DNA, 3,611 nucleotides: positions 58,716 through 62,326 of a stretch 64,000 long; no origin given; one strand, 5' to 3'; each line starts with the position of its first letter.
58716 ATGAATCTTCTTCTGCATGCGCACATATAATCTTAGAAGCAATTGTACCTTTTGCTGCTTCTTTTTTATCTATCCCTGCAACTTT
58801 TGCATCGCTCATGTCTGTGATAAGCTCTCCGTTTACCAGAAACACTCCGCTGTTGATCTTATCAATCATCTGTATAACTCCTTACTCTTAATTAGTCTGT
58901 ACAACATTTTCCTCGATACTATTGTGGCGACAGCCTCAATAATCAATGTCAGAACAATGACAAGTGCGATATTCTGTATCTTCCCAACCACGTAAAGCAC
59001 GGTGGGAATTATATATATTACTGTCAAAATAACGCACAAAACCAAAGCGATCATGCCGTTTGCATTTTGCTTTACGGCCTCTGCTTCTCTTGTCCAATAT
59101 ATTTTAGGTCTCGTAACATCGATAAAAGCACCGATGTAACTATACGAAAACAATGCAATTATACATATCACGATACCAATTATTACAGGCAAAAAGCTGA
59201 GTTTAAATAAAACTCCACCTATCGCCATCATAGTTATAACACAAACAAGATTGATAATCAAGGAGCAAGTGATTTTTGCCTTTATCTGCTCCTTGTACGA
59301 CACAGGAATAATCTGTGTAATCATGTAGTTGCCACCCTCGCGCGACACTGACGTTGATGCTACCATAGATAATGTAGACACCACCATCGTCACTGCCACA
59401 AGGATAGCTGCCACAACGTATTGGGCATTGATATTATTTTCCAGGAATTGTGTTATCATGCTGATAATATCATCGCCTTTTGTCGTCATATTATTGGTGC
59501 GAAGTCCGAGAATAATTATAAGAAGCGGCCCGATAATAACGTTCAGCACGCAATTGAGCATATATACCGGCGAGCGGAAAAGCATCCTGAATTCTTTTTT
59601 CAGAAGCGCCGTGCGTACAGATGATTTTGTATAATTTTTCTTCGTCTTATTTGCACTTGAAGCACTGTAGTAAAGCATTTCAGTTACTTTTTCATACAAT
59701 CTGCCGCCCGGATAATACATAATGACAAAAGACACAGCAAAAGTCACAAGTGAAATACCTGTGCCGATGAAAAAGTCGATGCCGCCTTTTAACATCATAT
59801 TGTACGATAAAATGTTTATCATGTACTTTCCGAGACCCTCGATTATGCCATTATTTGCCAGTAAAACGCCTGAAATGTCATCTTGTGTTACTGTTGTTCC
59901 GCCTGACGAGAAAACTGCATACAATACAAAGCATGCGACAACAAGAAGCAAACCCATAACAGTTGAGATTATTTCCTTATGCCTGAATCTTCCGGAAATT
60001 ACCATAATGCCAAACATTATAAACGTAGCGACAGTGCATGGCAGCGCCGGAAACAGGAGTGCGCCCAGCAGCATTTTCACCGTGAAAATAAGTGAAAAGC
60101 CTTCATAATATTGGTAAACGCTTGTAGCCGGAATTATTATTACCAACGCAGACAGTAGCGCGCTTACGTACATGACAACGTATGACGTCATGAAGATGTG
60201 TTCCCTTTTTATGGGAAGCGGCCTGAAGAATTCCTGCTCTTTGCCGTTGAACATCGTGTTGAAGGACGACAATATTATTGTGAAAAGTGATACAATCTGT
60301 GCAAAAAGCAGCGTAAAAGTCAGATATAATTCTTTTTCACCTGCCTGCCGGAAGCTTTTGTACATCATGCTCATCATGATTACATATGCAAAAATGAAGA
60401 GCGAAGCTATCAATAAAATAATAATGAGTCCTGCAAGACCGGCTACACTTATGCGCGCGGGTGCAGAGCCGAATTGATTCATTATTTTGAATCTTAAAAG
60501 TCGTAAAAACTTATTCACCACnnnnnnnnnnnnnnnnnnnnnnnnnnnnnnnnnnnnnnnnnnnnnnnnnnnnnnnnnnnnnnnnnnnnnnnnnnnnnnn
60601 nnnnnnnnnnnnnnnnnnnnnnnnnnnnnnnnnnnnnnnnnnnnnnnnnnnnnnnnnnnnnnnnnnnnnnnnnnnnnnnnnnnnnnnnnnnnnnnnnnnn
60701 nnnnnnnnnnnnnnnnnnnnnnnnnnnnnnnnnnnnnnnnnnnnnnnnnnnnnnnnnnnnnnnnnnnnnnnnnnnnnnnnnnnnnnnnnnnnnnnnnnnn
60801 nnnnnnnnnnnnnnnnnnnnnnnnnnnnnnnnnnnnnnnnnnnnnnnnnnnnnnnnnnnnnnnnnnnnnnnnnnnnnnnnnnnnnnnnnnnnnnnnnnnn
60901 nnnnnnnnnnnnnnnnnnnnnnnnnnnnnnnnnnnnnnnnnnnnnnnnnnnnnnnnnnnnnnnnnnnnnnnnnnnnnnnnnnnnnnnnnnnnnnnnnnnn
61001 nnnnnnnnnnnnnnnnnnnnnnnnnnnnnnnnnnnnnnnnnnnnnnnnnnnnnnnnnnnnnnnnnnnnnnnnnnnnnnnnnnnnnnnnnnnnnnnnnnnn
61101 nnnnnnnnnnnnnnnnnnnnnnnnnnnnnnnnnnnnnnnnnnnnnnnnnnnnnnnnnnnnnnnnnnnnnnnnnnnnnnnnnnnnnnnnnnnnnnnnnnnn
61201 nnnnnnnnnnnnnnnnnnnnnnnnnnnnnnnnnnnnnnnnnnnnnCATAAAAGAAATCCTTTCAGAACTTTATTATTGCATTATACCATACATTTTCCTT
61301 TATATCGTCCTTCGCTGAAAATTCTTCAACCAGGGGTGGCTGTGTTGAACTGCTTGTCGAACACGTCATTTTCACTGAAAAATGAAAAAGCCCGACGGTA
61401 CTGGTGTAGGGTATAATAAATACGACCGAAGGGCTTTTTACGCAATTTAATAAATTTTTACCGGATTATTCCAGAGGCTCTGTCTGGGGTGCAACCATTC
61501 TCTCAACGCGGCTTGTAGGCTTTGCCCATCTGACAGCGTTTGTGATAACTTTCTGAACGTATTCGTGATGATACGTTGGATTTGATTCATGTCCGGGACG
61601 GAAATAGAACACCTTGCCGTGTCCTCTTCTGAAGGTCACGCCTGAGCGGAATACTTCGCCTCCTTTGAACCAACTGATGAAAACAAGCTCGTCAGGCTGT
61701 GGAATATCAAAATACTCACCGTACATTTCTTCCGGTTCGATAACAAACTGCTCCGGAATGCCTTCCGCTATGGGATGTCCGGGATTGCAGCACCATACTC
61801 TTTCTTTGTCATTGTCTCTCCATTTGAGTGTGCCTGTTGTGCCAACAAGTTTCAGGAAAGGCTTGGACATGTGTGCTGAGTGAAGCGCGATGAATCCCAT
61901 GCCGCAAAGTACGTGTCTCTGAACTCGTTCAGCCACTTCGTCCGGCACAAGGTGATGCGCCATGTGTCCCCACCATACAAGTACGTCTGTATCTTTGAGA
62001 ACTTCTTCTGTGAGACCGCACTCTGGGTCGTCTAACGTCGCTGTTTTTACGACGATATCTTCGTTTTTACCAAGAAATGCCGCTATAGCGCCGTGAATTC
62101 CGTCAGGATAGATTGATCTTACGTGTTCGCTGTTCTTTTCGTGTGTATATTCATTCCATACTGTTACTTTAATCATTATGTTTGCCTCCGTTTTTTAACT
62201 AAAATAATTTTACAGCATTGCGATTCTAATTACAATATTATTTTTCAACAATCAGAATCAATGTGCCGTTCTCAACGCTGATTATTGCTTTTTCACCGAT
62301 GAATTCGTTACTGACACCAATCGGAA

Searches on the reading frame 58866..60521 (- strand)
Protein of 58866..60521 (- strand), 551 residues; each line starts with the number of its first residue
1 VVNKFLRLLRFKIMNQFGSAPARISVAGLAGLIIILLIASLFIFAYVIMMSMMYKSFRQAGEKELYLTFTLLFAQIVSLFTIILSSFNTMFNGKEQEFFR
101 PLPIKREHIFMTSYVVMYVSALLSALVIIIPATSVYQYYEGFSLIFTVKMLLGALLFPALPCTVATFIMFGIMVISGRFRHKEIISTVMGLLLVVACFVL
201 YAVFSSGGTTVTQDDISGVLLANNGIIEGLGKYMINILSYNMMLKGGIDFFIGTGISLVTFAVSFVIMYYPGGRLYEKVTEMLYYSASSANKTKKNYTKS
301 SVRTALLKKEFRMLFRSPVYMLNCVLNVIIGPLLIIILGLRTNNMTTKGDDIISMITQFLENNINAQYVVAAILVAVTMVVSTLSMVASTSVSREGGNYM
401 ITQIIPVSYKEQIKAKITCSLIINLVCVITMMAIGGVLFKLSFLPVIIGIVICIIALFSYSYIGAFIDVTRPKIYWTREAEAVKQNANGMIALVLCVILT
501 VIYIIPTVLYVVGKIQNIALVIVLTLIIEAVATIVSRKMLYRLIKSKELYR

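Call 28: search_protein_families(library=pfam, proteins=[window:58866-60521:-], max_evalue=0.001)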
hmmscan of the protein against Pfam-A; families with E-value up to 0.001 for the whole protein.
window:58866-60521:- (551 aa): 1 family
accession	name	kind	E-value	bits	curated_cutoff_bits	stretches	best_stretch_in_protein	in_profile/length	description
PF16949.11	ABC_tran_2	-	2.1e-07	30.6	25.7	1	31-511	9-489/542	Putative ATP-binding cassette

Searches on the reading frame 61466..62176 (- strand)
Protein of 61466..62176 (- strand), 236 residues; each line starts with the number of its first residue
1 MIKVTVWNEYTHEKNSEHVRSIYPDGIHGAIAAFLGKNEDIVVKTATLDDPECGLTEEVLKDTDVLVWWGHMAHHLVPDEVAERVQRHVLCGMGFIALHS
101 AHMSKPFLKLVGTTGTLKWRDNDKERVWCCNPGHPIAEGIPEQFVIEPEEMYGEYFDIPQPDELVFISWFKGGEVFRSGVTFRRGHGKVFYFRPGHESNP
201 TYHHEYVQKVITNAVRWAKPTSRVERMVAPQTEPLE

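Call 56: search_protein_families(library=pfam, proteins=[window:61466-62176:-], max_evalue=0.001)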
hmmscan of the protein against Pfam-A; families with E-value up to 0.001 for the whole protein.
window:61466-62176:- (236 aa): 1 family
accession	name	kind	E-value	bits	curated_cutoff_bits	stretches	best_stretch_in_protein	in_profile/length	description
PF06283.17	ThuA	-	6.3e-38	131.6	33.4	1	3-218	1-209/209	Trehalose utilisation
